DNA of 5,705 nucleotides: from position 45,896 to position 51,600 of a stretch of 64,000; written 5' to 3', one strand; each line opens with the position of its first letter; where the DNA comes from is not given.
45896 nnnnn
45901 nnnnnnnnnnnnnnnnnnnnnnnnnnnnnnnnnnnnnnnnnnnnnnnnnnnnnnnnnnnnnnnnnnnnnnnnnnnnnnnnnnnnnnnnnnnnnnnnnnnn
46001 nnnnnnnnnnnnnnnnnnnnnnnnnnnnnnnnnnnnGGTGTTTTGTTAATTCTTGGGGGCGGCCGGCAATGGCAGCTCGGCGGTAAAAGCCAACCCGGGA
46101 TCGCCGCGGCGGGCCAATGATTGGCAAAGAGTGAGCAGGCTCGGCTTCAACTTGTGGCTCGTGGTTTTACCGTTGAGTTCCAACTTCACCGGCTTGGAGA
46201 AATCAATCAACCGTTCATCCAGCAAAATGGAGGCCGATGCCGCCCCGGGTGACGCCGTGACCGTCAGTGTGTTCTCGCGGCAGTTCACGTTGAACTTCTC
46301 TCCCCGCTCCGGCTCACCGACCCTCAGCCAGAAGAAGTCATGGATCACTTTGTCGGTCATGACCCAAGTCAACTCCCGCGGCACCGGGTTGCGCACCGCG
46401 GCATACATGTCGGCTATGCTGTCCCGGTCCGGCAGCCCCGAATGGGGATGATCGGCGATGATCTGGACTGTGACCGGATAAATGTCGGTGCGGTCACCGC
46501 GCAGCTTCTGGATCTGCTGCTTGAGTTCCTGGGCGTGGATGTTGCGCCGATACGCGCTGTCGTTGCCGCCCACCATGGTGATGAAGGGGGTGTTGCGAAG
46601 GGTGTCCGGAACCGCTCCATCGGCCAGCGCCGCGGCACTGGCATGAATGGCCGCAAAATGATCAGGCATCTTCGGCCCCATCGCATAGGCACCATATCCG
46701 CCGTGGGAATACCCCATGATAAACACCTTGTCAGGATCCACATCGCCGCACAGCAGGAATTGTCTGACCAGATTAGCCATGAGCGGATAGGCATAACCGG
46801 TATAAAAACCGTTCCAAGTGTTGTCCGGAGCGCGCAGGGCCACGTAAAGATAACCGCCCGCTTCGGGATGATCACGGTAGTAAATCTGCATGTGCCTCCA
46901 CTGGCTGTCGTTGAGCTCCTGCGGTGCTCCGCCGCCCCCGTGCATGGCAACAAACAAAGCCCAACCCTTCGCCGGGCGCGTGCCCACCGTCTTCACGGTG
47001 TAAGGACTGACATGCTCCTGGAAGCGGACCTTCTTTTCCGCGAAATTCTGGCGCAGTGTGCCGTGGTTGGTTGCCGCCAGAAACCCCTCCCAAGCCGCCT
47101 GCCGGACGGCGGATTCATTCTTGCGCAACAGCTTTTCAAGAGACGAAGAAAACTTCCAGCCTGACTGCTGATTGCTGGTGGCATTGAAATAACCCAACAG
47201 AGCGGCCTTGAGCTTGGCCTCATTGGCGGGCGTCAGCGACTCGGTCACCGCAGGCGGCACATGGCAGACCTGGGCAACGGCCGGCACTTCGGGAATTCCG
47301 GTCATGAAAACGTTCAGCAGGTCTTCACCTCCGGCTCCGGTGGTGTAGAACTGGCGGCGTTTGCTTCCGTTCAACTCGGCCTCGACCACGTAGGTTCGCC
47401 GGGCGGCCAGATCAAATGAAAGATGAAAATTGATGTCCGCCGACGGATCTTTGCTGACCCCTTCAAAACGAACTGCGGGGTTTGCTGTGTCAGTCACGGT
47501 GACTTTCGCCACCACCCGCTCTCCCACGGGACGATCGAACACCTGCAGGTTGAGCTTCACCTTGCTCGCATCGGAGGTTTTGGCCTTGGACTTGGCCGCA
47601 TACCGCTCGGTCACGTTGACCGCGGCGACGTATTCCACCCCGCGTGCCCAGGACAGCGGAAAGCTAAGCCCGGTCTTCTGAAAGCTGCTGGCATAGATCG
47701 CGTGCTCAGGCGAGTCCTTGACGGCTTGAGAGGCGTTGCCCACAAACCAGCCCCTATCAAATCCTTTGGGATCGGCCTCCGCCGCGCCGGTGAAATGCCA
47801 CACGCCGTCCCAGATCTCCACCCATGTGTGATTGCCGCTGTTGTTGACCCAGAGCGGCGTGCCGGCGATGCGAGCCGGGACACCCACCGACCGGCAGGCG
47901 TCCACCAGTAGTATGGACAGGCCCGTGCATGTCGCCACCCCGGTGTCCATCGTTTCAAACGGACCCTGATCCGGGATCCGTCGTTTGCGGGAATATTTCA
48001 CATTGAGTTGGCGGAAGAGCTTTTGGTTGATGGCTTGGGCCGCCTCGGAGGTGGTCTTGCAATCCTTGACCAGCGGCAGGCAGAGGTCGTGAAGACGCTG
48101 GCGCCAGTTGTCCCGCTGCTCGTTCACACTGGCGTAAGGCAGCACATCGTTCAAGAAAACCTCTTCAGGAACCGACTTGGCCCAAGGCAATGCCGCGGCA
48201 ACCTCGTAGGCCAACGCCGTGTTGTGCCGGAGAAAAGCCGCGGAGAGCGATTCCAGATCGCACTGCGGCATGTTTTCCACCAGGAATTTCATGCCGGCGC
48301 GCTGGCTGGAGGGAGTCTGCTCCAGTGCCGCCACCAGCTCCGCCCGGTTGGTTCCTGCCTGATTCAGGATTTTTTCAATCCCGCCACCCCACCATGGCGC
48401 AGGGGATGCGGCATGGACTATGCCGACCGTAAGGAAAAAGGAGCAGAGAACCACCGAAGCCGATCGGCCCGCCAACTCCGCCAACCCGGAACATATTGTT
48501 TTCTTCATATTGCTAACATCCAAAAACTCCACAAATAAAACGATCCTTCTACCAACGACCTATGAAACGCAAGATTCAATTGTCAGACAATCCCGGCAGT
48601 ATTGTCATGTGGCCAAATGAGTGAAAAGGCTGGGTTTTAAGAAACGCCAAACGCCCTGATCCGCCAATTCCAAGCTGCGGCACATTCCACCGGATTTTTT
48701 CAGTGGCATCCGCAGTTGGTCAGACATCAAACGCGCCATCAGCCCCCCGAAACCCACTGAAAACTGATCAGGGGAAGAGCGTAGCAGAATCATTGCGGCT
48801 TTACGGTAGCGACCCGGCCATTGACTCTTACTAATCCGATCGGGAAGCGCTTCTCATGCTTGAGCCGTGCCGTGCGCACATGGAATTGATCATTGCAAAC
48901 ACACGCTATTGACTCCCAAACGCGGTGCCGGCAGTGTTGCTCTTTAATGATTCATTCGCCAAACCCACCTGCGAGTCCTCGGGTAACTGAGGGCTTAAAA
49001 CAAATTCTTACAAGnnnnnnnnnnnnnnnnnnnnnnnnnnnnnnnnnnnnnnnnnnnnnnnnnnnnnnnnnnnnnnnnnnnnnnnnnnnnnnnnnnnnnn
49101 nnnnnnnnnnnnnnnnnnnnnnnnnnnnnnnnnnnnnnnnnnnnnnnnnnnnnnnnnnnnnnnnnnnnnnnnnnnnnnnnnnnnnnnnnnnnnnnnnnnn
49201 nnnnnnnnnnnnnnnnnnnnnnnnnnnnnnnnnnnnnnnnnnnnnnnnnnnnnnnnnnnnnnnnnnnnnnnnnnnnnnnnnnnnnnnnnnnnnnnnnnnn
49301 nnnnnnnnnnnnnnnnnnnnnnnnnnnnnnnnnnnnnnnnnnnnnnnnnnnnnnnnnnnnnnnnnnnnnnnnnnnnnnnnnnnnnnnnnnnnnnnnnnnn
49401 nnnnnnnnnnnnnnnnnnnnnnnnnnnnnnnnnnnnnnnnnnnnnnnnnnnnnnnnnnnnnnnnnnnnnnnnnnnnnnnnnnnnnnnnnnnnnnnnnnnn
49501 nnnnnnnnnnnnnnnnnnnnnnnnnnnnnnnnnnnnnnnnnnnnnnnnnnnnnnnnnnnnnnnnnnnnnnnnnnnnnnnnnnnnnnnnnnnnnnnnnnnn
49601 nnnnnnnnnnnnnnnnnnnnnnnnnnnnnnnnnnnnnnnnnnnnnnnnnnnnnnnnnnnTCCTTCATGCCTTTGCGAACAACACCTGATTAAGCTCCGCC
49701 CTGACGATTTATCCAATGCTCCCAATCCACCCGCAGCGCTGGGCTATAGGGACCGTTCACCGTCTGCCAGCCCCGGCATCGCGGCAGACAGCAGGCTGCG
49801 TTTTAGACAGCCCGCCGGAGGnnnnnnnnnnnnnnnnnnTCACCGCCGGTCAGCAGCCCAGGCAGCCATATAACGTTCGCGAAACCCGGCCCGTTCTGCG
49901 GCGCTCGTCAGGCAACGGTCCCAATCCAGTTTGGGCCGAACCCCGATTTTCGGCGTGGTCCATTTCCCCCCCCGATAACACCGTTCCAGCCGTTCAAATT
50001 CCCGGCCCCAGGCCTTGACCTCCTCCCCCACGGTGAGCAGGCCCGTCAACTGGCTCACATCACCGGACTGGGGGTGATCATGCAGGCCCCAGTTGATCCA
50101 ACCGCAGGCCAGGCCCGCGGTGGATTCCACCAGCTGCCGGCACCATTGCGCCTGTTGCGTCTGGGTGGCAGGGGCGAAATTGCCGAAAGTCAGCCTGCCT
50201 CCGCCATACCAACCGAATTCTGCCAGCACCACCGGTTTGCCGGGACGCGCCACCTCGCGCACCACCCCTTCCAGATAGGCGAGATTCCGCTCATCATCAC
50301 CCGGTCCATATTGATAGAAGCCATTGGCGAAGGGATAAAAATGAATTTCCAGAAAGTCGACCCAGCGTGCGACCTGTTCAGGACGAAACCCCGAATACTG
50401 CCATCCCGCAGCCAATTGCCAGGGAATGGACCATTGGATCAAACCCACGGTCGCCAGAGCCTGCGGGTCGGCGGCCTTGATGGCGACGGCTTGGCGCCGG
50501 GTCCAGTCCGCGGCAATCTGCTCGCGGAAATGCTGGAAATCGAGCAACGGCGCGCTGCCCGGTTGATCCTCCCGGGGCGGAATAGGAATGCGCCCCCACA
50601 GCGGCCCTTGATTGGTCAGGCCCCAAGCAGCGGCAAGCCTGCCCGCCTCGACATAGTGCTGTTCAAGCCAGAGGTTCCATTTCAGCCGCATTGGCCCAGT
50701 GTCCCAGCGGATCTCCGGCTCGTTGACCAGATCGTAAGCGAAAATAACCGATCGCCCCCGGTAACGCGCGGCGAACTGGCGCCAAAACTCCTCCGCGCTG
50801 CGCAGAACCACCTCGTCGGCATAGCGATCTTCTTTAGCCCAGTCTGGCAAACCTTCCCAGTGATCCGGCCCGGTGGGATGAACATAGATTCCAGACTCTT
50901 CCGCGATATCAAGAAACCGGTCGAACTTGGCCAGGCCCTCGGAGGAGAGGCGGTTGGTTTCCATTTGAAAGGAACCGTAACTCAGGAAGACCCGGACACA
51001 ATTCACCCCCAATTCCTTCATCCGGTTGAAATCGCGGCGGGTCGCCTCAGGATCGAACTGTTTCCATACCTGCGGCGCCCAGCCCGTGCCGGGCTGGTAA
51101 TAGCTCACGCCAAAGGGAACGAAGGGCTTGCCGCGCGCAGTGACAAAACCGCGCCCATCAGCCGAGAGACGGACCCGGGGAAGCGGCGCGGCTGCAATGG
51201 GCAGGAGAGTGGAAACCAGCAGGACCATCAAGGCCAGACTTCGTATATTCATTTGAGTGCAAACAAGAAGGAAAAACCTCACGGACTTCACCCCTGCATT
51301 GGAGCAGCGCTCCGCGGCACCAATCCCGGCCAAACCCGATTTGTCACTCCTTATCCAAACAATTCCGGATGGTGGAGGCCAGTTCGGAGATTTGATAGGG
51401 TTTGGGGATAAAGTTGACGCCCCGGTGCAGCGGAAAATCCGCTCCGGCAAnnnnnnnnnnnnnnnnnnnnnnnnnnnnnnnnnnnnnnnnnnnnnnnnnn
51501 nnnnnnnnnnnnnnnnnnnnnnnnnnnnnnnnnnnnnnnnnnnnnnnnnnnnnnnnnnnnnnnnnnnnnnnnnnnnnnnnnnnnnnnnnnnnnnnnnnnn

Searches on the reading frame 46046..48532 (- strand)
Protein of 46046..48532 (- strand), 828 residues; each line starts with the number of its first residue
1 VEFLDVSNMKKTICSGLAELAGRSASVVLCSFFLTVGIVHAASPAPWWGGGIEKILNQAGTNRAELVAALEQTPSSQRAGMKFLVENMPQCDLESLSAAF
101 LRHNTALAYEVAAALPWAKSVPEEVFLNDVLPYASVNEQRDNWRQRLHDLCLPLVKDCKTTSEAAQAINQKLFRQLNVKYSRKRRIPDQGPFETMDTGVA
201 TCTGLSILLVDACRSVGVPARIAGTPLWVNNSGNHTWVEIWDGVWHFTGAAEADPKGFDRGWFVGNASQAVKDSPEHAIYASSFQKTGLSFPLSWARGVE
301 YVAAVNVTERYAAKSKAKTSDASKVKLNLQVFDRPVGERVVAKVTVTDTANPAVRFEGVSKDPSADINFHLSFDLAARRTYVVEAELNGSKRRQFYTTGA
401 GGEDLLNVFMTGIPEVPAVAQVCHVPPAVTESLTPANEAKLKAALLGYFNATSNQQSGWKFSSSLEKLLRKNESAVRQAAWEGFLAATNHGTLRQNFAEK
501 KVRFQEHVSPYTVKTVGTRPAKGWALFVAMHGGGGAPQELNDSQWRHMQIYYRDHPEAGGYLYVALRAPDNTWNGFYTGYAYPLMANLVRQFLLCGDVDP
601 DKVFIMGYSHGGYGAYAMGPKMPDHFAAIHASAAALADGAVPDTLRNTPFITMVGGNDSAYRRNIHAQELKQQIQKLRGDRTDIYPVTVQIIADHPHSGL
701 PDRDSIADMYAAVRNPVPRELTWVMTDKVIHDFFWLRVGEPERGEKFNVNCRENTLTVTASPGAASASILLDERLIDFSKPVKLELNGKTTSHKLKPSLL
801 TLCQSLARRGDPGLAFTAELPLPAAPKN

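Call 30: search_protein_families(library=pfam, proteins=[window:46046-48532:-], max_evalue=0.0001)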
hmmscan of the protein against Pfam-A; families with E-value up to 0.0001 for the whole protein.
window:46046-48532:- (828 aa): 2 families
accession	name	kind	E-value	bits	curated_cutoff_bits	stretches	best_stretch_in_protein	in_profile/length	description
PF01841.26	Transglut_core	-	9.6e-15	55.2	23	1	153-243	6-101/108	Transglutaminase-like superfamily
PF00326.27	Peptidase_S9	-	2.6e-05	24.3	22.6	0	596-634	59-97/213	Prolyl oligopeptidase family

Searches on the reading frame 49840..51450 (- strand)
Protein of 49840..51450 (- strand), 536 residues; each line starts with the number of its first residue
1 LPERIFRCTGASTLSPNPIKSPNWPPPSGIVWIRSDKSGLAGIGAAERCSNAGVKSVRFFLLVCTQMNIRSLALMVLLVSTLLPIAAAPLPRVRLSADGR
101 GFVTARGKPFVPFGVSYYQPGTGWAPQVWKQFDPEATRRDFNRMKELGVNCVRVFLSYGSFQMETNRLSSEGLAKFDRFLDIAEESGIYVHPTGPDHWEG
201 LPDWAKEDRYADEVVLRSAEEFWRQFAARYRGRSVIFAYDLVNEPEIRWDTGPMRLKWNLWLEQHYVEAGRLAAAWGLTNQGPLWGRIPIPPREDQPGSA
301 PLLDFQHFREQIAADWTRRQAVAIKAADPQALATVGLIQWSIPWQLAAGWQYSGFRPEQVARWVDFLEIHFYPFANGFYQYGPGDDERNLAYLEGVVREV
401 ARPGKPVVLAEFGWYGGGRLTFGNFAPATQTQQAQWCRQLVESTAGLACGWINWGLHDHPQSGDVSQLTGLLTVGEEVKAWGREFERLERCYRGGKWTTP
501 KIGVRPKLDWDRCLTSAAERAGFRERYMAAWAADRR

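Call 30: search_protein_families(library=pfam, proteins=[window:49840-51450:-], max_evalue=0.0001)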
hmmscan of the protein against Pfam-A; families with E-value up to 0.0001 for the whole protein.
window:49840-51450:- (536 aa): 3 families
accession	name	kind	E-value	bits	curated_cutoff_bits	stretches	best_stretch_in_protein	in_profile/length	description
PF00150.24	Cellulase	-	3.5e-14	53.4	23.5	1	105-457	3-269/272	Cellulase (glycosyl hydrolase family 5)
PF02449.21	Glyco_hydro_42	-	1.9e-11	44.4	21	1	214-411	107-297/376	Beta-galactosidase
PF01301.25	Glyco_hydro_35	-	3.8e-05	23.9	27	1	134-222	23-114/319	Glycosyl hydrolases family 35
